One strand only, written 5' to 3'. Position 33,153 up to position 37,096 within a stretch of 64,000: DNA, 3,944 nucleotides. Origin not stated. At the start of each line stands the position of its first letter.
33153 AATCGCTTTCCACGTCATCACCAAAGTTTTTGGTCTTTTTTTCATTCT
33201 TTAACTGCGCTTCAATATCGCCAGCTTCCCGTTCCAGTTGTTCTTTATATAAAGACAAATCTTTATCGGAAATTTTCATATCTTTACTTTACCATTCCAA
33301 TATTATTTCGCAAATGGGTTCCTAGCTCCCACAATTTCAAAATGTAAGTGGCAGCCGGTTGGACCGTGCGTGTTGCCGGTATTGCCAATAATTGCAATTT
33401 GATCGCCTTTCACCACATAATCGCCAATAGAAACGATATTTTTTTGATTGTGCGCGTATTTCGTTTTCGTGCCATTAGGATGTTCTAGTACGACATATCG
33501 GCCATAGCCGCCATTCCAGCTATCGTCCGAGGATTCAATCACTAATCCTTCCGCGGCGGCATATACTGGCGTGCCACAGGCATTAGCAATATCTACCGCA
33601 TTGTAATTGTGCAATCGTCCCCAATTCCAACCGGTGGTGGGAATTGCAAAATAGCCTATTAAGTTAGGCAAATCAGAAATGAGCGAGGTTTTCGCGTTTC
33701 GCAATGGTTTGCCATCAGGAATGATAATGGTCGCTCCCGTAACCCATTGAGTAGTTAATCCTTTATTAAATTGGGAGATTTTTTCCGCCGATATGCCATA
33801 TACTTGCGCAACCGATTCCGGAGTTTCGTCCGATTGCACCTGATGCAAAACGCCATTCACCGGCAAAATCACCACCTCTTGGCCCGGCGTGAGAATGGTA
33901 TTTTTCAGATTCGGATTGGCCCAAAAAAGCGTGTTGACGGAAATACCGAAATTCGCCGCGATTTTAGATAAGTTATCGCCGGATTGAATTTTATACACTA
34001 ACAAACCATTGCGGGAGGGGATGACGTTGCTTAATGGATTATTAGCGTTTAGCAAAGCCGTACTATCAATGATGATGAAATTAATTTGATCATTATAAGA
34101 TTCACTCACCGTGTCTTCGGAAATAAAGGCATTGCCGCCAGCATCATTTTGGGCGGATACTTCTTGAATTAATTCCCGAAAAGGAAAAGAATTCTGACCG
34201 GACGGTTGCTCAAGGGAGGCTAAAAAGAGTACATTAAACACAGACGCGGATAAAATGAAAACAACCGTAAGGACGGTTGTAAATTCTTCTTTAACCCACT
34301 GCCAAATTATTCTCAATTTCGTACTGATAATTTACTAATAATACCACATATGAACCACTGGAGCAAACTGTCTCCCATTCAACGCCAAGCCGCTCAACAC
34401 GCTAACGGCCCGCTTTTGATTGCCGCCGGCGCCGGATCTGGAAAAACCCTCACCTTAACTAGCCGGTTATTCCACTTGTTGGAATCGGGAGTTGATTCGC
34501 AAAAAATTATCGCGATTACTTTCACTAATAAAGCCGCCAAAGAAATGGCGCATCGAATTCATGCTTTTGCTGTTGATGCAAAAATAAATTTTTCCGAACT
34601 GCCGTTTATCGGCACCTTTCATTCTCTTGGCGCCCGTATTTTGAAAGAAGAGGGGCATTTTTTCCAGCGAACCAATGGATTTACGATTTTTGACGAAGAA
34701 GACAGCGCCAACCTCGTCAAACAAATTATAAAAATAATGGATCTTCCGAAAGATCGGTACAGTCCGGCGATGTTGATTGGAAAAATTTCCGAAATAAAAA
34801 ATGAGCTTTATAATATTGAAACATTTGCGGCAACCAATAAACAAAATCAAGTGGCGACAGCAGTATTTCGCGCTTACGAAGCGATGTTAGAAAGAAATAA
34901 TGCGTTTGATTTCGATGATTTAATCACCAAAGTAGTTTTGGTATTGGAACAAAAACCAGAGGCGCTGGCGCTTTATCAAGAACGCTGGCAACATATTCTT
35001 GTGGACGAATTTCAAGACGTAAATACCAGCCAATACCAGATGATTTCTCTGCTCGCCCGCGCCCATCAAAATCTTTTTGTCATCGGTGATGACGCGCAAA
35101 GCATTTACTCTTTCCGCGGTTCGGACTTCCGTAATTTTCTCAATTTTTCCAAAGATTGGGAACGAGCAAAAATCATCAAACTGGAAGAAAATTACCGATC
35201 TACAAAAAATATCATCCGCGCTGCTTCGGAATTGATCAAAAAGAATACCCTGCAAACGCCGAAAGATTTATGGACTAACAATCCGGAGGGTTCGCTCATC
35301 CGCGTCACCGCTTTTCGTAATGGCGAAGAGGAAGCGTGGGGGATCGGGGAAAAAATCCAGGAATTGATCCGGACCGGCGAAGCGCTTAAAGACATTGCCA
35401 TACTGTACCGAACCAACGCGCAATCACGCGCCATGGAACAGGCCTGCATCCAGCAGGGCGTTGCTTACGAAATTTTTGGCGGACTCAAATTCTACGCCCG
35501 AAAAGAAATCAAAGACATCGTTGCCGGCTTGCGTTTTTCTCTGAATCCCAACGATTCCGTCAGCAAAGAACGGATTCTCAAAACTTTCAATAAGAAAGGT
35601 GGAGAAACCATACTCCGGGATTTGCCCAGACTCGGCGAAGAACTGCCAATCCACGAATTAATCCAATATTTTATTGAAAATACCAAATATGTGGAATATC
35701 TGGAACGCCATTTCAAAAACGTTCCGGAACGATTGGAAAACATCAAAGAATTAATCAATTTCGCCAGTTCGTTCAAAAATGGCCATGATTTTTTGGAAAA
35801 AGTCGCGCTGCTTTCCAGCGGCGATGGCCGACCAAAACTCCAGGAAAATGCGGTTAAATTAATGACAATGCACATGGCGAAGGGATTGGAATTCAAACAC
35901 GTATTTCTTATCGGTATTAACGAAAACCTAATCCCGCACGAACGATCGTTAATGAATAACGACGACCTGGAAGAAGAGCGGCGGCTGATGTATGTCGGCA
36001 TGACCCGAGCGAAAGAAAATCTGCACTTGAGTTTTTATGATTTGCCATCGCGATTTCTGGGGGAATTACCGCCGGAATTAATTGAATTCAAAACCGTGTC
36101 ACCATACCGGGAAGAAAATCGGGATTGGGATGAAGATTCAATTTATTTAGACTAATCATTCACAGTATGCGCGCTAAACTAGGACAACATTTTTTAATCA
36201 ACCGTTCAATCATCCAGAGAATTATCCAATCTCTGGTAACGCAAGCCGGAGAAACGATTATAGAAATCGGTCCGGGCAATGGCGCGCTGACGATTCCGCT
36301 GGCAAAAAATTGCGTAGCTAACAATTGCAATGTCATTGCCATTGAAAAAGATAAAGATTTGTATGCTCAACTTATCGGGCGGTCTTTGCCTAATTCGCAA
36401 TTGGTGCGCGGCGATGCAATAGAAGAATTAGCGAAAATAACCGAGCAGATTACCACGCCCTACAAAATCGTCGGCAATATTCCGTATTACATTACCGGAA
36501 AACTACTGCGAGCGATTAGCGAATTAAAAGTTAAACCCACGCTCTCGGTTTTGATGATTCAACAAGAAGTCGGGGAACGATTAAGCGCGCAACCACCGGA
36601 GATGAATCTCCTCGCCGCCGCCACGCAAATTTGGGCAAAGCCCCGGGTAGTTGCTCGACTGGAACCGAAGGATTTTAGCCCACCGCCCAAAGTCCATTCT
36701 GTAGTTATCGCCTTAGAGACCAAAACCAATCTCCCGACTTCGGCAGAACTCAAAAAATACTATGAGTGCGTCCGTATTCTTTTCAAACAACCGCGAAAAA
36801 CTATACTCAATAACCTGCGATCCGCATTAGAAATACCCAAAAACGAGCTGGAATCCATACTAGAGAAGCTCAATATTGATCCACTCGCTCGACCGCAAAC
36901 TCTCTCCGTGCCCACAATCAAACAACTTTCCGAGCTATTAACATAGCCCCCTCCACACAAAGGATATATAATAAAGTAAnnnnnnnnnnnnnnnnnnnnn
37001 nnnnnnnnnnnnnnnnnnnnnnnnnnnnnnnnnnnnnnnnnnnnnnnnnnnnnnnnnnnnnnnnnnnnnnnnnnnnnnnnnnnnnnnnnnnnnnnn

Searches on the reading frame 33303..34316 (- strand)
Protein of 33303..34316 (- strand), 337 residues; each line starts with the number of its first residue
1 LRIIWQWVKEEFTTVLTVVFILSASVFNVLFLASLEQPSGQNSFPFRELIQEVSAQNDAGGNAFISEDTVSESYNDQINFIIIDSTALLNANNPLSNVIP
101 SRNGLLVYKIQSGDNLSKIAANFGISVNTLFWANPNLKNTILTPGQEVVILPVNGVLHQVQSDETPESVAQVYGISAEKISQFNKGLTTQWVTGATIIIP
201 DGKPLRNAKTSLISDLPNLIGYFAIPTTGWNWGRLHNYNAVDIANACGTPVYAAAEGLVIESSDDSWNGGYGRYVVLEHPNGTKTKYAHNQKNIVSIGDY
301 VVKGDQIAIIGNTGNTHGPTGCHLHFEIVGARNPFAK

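Call 37: search_protein_families(library=pfam, max_evalue=0.01, proteins=[window:33303-34316:-])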
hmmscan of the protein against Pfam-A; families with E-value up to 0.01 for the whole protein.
window:33303-34316:- (337 aa): 5 families
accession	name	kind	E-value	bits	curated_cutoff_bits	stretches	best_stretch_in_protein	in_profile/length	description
PF01551.29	Peptidase_M23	-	4.7e-25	88.1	28.7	1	238-331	3-90/96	Peptidase family M23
PF01476.26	LysM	-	3.3e-15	56.2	20.9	1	108-150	1-42/43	LysM domain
PF23577.1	LysM_RLK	-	4.5e-07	30.2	27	0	108-149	3-41/44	LysM domain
PF23473.1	LysM3_LYK4_5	-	6.2e-05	23.4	29.3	1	105-134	2-31/48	LYK4/5 LysM3 domain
PF23446.1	LysM1_NFP_LYK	-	0.0001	23.5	36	0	107-153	7-55/60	NFP/LYK LysM1 domain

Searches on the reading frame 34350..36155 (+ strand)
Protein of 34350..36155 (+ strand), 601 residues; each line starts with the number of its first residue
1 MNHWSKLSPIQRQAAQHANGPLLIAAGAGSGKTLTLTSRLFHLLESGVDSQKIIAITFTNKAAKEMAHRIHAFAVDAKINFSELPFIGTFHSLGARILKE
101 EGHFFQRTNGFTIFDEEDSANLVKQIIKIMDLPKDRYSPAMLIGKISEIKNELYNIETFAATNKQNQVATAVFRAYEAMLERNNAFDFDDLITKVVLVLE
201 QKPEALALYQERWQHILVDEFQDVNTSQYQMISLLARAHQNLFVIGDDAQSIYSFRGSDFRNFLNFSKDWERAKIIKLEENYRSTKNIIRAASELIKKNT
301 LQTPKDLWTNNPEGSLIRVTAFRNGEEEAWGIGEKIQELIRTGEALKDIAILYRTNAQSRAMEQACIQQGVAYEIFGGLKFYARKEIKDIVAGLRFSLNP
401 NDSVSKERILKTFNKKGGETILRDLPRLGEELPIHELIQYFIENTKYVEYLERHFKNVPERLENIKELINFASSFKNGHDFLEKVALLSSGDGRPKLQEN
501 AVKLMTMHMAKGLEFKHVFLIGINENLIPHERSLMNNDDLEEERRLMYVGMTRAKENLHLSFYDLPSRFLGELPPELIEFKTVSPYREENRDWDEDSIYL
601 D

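Call 37: search_protein_families(library=pfam, max_evalue=0.01, proteins=[window:34350-36155:+])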
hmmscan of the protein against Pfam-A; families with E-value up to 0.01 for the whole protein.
window:34350-36155:+ (601 aa): 8 families
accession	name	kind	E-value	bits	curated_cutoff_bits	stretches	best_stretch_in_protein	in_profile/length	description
PF00580.27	UvrD-helicase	-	1.1e-79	268.3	23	1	7-269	1-269/271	UvrD/REP helicase N-terminal domain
PF13361.12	UvrD_C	-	2.9e-65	221.4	25.6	2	276-450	1-175/350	UvrD-like helicase C-terminal domain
PF13245.12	AAA_19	-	5.3e-23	82.1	25.1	1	11-256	1-134/134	AAA domain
PF13604.12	AAA_30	-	2.7e-10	40.8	27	2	208-301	85-173/191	AAA domain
PF13538.12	UvrD_C_2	-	3.2e-09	37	27.4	1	504-560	4-51/52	UvrD-like helicase C-terminal domain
PF01443.25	Viral_helicase1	-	1.9e-06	28.3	21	0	500-560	175-226/228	Viral superfamily 1 RNA helicase core domain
PF13087.12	AAA_12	-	3.9e-06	27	27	0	272-311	14-53/195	AAA domain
PF00270.35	DEAD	-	0.0033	17.6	26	0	8-78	1-73/167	DEAD/DEAH box helicase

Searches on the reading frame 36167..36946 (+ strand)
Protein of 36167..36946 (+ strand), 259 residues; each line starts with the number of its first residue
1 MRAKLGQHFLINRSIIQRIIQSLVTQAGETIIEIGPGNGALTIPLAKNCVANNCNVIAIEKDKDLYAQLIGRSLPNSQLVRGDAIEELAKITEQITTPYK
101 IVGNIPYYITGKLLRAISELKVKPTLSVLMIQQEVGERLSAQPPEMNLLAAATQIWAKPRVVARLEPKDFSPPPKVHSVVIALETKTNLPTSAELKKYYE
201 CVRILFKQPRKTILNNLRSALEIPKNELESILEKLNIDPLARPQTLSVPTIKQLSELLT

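Call 15: search_protein_families(library=pfam, proteins=[window:36167-36946:+])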
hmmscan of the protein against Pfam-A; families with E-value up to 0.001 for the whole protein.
window:36167-36946:+ (259 aa): 1 family
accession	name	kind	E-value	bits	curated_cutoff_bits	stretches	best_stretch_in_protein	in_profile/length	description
PF00398.26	RrnaAD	-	4.5e-46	157.5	24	1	2-248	5-251/263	Ribosomal RNA adenine dimethylase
